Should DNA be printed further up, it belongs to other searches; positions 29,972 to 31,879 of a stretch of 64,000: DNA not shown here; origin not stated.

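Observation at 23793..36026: A 12-kb MoxR/DUF58/VWA (Bat-like) cluster fused to an ABC-2 exporter, anchored at tRNA-Leu(CAA)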

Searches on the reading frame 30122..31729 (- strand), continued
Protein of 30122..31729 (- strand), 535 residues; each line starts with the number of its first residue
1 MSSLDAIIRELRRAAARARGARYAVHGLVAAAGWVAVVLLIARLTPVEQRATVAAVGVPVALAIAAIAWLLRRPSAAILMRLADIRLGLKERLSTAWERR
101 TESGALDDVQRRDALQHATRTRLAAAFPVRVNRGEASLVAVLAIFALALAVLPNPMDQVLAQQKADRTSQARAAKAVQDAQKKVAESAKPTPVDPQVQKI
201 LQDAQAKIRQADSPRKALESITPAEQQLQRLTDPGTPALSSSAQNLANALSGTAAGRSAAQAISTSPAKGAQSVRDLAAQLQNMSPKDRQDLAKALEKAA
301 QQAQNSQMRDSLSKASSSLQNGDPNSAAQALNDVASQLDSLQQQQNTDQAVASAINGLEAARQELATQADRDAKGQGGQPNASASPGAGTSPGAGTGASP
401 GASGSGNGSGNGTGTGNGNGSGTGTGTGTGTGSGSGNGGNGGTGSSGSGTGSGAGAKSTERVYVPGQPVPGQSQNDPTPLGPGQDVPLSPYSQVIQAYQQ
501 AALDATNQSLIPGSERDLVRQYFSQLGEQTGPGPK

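Call 43: search_protein_representatives(alignment_id=A1)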
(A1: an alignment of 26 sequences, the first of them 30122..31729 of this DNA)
Query: 26 sequences, 524 profile positions. Proteins with E-value up to 0.001 (for the whole library): 2468; up to 1e-10: 1260; up to 1e-30: 331. The best 150 are listed.
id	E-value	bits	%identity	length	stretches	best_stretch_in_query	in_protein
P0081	6.5e-260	879.7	-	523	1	1-521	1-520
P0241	1.8e-161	554.9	-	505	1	1-522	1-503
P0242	4.7e-111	388.5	-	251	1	106-356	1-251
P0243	6.7e-85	302.2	-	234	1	188-405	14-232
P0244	1.2e-83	298.0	-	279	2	135-330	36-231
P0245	5.9e-81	289.2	-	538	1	4-518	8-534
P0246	6.3e-79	282.5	-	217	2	205-329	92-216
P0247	2.8e-77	277.1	-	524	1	1-519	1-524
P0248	5.2e-76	272.8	-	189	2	1-109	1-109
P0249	1.7e-75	271.1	-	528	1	9-519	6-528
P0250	4.2e-74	266.5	-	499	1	17-518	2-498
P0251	4.6e-74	266.4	-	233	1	1-176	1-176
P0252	1.5e-71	258.1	-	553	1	18-518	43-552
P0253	2.9e-70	253.9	-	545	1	4-519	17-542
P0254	1.9e-69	251.2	-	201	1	87-248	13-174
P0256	2.5e-65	237.6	-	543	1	3-522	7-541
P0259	2.9e-63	230.8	-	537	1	24-520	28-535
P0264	4.6e-59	216.9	-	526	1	2-519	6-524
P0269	6.6e-55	203.2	-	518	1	7-519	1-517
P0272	4.9e-54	200.3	-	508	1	6-518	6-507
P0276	1.3e-51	192.3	-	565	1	6-517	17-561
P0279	8.9e-51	189.6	-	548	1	18-517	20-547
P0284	1.1e-49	186.0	-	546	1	10-517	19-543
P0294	1.6e-47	178.9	-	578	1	4-519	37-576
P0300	8.6e-47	176.4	-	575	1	5-518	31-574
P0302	1.8e-46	175.4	-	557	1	10-518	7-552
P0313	2.0e-45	172.0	-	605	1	29-519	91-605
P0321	7.6e-45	170.0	-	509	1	4-519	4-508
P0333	4.2e-43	164.3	-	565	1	10-517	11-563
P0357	5.6e-41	157.2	-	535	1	7-519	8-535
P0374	5.5e-40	154.0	-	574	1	26-519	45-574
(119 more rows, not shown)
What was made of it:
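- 30122..31729 (-): G5, the hinge protein. It has a TM hairpin, a conserved basic cytoplasmic loop (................), a third TM (LPNP), an outside helical bundle, a disordered G/S/N/T tract and a conserved C-terminal helix pair (VR.YF..L). The family has 2468 representatives (call 43).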

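Call 44: find_encoding_contigs(protein=P0245, flank=10000, max_places=2)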
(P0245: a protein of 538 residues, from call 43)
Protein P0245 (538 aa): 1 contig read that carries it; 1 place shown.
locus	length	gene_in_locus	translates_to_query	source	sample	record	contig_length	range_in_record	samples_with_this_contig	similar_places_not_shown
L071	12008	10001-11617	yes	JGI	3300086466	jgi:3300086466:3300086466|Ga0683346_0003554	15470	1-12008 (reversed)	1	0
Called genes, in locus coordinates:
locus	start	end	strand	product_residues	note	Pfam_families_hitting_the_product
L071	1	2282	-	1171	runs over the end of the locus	PF12773:DZR, PF13240:Zn_Ribbon_1 (weak), PF13248:Zn_ribbon_3 (faint), PF00211:Guanylate_cyc, PF13191:AAA_16, PF13424:TPR_12 (faint)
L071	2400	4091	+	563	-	PF07690:MFS_1, PF00027:cNMP_binding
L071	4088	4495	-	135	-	PF00027:cNMP_binding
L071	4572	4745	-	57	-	-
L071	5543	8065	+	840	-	-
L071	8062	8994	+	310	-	PF00005:ABC_tran, PF13304:AAA_21, PF13732:DrrA1-3_C (weak)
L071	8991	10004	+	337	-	PF12679:ABC2_membrane_2, PF12698:ABC2_membrane_3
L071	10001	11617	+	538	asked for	-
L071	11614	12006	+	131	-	?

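Call 45: find_encoding_contigs(protein=P0300, flank=10000, max_places=2)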
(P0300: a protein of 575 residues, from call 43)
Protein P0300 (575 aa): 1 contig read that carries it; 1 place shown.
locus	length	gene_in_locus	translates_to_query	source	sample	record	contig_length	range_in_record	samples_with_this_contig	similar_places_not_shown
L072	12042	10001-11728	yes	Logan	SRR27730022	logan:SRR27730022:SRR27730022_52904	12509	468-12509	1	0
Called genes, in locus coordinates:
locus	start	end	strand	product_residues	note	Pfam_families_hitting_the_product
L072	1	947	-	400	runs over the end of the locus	PF14258:DUF4350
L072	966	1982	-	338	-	PF13559:DUF4129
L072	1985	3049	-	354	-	PF25231:DUF7847 (weak), PF10110:GPDPase_memb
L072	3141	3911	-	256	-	PF13489:Methyltransf_23, PF13847:Methyltransf_31, PF08241:Methyltransf_11, PF08242:Methyltransf_12, PF13649:Methyltransf_25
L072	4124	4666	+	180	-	-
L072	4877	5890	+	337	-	PF00294:PfkB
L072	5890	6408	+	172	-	PF01467:CTP_transf_like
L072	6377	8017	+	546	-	PF03023:MurJ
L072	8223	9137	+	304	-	PF01261:AP_endonuc_2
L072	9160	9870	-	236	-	PF02585:PIG-L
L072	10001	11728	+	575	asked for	-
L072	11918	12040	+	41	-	?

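Call 47: find_encoding_contigs(protein=P0247, flank=10000, max_places=2)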
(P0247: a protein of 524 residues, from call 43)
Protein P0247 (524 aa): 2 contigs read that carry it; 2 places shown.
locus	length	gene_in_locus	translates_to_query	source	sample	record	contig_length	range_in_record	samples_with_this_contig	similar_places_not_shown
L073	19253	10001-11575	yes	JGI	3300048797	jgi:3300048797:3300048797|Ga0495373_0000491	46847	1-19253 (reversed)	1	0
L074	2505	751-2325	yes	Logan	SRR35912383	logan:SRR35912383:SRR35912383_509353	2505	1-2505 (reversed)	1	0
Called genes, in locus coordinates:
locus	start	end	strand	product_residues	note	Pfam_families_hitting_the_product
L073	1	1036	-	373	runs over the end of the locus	PF00155:Aminotran_1_2, PF01041:DegT_DnrJ_EryC1 (weak)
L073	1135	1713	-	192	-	-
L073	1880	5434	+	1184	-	PF02811:PHP, PF07733:DNA_pol3_alpha, PF17657:DNA_pol3_finger, PF14579:HHH_6, PF01336:tRNA_anti-codon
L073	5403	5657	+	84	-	PF02081:TrpBP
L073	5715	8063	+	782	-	-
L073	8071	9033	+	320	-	PF00005:ABC_tran, PF13304:AAA_21, PF13732:DrrA1-3_C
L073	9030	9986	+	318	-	PF12679:ABC2_membrane_2, PF12698:ABC2_membrane_3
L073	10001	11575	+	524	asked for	-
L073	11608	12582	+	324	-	PF20030:bpMoxR, PF00004:AAA (weak), PF07726:AAA_3, PF07728:AAA_5, PF17863:AAA_lid_2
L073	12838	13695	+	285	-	PF01882:DUF58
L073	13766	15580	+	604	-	PF07584:BatA, PF13519:VWA_2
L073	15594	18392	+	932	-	PF00092:VWA (faint), PF13519:VWA_2, PF07090:GATase1_like (weak)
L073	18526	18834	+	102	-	PF00578:AhpC-TSA, PF08534:Redoxin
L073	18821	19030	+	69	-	-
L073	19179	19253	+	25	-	?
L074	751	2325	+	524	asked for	-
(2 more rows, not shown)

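Call 48: find_encoding_contigs(protein=P0279, flank=10000, max_places=2)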
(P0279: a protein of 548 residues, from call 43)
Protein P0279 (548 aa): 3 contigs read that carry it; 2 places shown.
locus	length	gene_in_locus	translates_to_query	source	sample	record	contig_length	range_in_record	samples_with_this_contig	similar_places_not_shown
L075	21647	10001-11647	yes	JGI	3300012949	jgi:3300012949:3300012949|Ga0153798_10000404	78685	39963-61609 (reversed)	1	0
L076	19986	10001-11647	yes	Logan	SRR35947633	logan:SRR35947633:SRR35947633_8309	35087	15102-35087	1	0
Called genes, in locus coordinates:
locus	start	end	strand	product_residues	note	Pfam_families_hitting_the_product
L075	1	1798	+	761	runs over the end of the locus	PF00580:UvrD-helicase, PF13245:AAA_19, PF13361:UvrD_C (weak), PF13538:UvrD_C_2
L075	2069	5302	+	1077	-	PF04434:SWIM, PF08455:SNF2_assoc, PF00176:SNF2-rel_dom, PF04851:ResIII, PF00271:Helicase_C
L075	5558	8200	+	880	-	-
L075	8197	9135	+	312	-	PF00005:ABC_tran, PF13304:AAA_21, PF13732:DrrA1-3_C (weak)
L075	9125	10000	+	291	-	PF12679:ABC2_membrane_2 (weak), PF12698:ABC2_membrane_3 (weak)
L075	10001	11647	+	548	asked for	-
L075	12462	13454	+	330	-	PF00493:MCM (weak), PF20030:bpMoxR, PF00004:AAA (weak), PF07726:AAA_3, PF07728:AAA_5, PF17863:AAA_lid_2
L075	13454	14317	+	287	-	PF01882:DUF58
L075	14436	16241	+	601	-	PF07584:BatA, PF00092:VWA (weak), PF13519:VWA_2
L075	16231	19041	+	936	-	PF05762:VWA_CoxE (faint), PF00092:VWA, PF13519:VWA_2, PF00092:VWA, PF13519:VWA_2, PF13768:VWA_3, PF07090:GATase1_like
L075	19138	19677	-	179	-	PF07155:ECF-ribofla_trS (weak), PF12822:ECF_trnsprt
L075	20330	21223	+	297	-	PF00483:NTP_transferase, PF12804:NTP_transf_3 (weak)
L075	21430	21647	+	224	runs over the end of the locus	PF02706:Wzz, PF13807:GNVR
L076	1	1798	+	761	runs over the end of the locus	PF00580:UvrD-helicase, PF13245:AAA_19, PF13361:UvrD_C (weak), PF13538:UvrD_C_2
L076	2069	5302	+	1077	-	PF04434:SWIM, PF08455:SNF2_assoc, PF00176:SNF2-rel_dom, PF04851:ResIII, PF00271:Helicase_C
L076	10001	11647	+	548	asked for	-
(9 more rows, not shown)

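Call 49: list_cluster_members(proteins=[P0245, P0247, P0264, P0276, P0279, P0284, P0300, P0302, P0313, P0333])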
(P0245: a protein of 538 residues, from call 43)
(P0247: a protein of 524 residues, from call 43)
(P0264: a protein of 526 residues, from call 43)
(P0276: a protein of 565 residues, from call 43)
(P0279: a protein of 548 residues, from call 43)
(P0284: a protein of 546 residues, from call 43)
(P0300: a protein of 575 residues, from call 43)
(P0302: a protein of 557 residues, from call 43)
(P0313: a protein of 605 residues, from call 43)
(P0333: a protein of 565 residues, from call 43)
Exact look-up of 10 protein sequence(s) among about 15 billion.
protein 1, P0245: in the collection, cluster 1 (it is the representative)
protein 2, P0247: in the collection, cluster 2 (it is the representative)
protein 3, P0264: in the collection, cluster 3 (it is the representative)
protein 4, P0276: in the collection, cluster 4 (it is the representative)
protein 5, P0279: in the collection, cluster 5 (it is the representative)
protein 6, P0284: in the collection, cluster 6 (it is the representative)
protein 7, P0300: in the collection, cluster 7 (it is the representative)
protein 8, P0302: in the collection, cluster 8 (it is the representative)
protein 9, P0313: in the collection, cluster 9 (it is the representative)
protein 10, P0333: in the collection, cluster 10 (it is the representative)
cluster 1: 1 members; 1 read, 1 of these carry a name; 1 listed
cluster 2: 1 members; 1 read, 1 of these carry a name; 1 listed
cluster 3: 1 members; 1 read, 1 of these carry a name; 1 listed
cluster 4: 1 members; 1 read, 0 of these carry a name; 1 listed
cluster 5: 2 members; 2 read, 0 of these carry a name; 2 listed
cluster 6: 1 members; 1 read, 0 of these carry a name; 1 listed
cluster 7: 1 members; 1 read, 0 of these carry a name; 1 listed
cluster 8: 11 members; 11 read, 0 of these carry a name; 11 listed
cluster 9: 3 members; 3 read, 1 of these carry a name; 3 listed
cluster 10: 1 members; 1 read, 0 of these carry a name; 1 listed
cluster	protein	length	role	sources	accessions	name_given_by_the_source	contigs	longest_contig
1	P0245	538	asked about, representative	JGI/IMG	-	hypothetical protein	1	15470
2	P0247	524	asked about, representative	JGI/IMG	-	chemotaxis protein histidine kinase CheA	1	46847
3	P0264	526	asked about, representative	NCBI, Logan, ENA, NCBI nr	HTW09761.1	MAG TPA: hypothetical protein VME46_19820 [Acidimicrobiales bacterium] | hypothetical protein [Acidimicrobiales bacterium]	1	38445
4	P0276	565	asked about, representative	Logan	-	-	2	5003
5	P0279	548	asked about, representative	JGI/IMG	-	-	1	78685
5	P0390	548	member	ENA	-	-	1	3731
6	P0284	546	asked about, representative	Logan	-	-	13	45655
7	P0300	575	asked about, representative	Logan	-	-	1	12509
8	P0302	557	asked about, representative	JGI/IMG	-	-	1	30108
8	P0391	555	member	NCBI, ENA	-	-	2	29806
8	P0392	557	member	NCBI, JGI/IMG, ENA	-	-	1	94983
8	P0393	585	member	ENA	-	-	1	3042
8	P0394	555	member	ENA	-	-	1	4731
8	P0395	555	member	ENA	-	-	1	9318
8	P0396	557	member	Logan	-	-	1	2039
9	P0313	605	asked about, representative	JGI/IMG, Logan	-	-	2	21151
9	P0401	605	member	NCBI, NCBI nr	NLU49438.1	MAG: hypothetical protein GXX09_03365 [Syntrophomonadaceae bacterium] | hypothetical protein [Syntrophomonadaceae bacterium]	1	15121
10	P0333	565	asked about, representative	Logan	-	-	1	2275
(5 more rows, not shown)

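Call 50: find_encoding_contigs(protein=P0264, flank=10000, max_places=1)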
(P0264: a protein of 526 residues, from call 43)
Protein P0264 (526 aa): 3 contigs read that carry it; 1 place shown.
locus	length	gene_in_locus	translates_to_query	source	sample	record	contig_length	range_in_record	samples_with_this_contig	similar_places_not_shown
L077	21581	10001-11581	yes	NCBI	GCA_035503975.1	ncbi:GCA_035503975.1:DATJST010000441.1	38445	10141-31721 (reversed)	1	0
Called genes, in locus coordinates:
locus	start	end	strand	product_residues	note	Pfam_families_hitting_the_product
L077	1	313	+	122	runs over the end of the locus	PF00164:Ribosom_S12_S23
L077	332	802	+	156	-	PF00177:Ribosomal_S7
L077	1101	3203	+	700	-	PF00009:GTP_EFTU, PF03144:GTP_EFTU_D2, PF22042:EF-G_D2, PF14492:EFG_III, PF16658:RF3_C, PF03764:EFG_IV, PF00679:EFG_C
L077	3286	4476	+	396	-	PF00009:GTP_EFTU, PF03144:GTP_EFTU_D2, PF03143:GTP_EFTU_D3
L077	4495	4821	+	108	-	PF00338:Ribosomal_S10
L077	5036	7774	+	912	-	-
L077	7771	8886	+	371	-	PF00005:ABC_tran, PF13304:AAA_21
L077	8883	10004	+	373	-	PF01061:ABC2_membrane, PF12679:ABC2_membrane_2, PF12698:ABC2_membrane_3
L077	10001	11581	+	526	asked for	-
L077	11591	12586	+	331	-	PF20030:bpMoxR, PF07726:AAA_3, PF07728:AAA_5, PF17863:AAA_lid_2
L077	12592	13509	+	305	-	PF01882:DUF58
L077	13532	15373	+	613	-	PF07584:BatA, PF13519:VWA_2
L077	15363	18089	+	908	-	PF13519:VWA_2 (faint)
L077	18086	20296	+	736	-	-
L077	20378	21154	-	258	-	-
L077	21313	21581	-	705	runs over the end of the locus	PF02897:Peptidase_S9_N, PF02129:Peptidase_S15 (faint), PF00326:Peptidase_S9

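Call 51: find_encoding_contigs(protein=P0392, flank=10000, max_places=1)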
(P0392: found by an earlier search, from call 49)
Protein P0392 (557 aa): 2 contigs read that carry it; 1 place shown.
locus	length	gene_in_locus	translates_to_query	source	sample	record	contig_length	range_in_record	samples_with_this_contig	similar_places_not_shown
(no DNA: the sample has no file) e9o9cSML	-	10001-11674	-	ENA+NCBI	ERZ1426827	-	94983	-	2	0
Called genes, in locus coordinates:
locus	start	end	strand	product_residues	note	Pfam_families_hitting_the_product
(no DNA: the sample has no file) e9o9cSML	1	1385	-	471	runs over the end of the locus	PF21799:MurD-like_N, PF08245:Mur_ligase_M, PF02875:Mur_ligase_C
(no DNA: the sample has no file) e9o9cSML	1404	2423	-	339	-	PF00953:Glycos_transf_4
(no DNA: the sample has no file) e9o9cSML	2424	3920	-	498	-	PF01225:Mur_ligase (weak), PF08245:Mur_ligase_M, PF02875:Mur_ligase_C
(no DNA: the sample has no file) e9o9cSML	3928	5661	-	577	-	PF03717:PBP_dimer, PF00905:Transpeptidase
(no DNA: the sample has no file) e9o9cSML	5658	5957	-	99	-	-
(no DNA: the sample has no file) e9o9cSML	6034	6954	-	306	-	PF01795:Methyltransf_5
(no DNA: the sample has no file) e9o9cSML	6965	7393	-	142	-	PF02381:MraZ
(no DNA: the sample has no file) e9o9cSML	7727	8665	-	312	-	PF00892:EamA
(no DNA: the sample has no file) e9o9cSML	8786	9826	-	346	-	PF07732:Cu-oxidase_3, PF00394:Cu-oxidase (weak), PF07731:Cu-oxidase_2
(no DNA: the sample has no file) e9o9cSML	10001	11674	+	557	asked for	-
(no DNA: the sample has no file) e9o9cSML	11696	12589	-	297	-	PF00294:PfkB, PF08543:Phos_pyr_kin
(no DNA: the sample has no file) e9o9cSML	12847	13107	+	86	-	PF04232:SpoVS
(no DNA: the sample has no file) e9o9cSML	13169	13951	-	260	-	PF01048:PNP_UDP_1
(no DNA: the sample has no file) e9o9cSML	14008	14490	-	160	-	PF04191:PEMT, PF04140:ICMT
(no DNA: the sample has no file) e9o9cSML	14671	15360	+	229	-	PF04298:Zn_peptidase_2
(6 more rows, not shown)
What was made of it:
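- They also occur alone (L072 and the P0392 contig; calls 45, 51).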

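Call 54: search_protein_families(library=pfam, proteins=[L075:5558-8200:+, L077:5036-7774:+, L073:5715-8063:+, L071:5543-8065:+, L077:15363-18089:+, L077:18086-20296:+], max_evalue=1)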
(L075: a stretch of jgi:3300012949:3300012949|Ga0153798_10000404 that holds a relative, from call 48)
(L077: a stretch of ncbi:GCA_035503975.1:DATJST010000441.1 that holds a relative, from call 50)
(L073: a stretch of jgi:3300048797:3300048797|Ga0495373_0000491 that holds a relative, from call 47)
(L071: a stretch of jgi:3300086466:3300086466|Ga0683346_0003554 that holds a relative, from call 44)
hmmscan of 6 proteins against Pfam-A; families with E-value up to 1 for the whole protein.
L075:5558-8200:+ (880 aa): 7 families
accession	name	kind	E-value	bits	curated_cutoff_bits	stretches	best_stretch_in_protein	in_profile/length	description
PF24157.1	DUF7408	-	2.7e-05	24.7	27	1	220-343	35-157/174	Domain of unknown function (DUF7408)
PF07705.17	CARDB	-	0.011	16.4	22.7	1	57-128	22-93/101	CARDB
PF14258.12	DUF4350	-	0.028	15.1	30.4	1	227-275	43-87/181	Domain of unknown function (DUF4350)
PF12409.13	P5-ATPase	-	0.033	14.7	22.7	1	407-524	16-124/125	P5-type ATPase cation transporter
PF23094.2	MBTPS1_3rd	-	0.048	13.8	27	0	770-863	1-91/130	MBTPS1, third Ig-like domain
PF14782.12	BBS2_GAE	-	0.092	13.3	25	1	55-115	16-75/88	BBS2 GAE domain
PF04932.20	Wzy_C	-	0.4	10.9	31.7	0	414-460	19-64/149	O-Antigen ligase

L077:5036-7774:+ (912 aa): 2 families
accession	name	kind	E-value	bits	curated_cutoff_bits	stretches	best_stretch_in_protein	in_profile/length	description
PF02369.22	Big_1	-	0.0095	16.5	34.9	1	169-215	14-62/93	Bacterial Ig-like domain (group 1)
PF24157.1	DUF7408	-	0.02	15.3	27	1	246-363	36-152/174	Domain of unknown function (DUF7408)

L073:5715-8063:+ (782 aa): 0 families

L071:5543-8065:+ (840 aa): 2 families
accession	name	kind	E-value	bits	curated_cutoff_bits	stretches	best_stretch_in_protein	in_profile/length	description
PF14258.12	DUF4350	-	0.015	16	30.4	1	217-326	45-157/181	Domain of unknown function (DUF4350)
PF21314.2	TM_ErbB1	-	0.12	12.6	27.1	1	390-413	4-27/36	Epidermal growth factor receptor transmembrane-juxtamembrane segment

L077:15363-18089:+ (908 aa): 3 families
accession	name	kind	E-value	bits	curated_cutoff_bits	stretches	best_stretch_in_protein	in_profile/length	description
PF13519.12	VWA_2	-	3.5e-08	34.5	27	2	68-162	1-106/107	von Willebrand factor type A domain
PF00092.34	VWA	-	0.0005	20.8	23.8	1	496-571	101-172/174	von Willebrand factor type A domain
PF07090.17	GATase1_like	-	0.00085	19.4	27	1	597-658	164-225/247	Putative glutamine amidotransferase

L077:18086-20296:+ (736 aa): 4 families
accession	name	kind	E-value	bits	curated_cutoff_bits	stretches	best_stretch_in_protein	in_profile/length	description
PF13088.12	BNR_2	-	2.5e-08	34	31.4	1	87-246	76-239/277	BNR repeat-like domain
PF14870.12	PSII_BNR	-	1.4e-07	31.5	27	1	101-251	8-146/303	Photosynthesis system II assembly factor YCF48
PF15902.12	Sortilin-Vps10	-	5.7e-05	22.5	33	0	92-155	3-64/446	Sortilin, neurotensin receptor 3,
PF02012.26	BNR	-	0.15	12.6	27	0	140-150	2-12/12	BNR/Asp-box repeat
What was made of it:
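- Closest known: Archaeal arCOG01314. Different: G1 orthologs hit DUF4350 only weakly, at E 0.015-0.03 (call 54).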

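Call 61: find_related_loci(query=A5, collection=metagenome_contigs, flank=10000)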
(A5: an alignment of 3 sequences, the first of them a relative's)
Query A5 (546 aa) in metagenome_contigs; peptide patterns used: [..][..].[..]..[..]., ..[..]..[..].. (x = any residue, [..] = any of these).
96 stretches matched a pattern, but none encodes a relative of the query by tblastn (E <= 1e-3).
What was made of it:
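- Tried and rejected: The A5 group gave no confirmed locus (call 61).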

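Call 63: find_related_loci(query=A6, collection=metagenome_contigs, flank=10000)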
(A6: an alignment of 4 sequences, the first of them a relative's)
Query A6 (524 aa) in metagenome_contigs; peptide patterns used: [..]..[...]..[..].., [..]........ (x = any residue, [..] = any of these).
452 stretches matched a pattern; 45 encode a relative of the query (tblastn E <= 1e-3); 45 distinct loci.
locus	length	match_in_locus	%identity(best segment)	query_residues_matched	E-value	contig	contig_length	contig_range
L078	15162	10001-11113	59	1-371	4e-110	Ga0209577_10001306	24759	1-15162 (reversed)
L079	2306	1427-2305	80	1-293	2e-110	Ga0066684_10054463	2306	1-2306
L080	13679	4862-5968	68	1-370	2e-103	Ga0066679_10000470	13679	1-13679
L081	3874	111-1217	68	1-370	1e-102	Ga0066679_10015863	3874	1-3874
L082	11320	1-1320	54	76-524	5e-94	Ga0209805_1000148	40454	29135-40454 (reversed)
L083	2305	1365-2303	74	21-333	6e-94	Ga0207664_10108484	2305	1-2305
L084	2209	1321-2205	68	1-296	3e-86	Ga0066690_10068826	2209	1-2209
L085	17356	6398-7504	53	4-370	5e-71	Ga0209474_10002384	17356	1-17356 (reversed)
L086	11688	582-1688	53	4-370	5e-71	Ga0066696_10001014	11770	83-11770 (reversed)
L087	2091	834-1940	53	4-370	2e-73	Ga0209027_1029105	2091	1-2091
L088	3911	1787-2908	51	1-372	2e-66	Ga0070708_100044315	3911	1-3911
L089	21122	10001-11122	51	1-372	3e-66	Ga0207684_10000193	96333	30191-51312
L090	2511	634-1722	51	1-363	1e-63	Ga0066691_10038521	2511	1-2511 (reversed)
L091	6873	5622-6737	53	1-370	2e-62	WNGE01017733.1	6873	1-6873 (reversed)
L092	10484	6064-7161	49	1-368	7e-56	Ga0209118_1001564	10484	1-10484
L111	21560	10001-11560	24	26-522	2e-21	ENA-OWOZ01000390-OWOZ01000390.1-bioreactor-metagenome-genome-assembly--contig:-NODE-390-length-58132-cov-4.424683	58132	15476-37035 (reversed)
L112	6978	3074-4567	31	23-522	8e-21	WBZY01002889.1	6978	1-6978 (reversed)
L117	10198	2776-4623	24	27-524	3e-6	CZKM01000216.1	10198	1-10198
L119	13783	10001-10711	28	41-287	9e-6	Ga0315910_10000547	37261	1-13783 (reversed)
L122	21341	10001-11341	25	10-384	6e-5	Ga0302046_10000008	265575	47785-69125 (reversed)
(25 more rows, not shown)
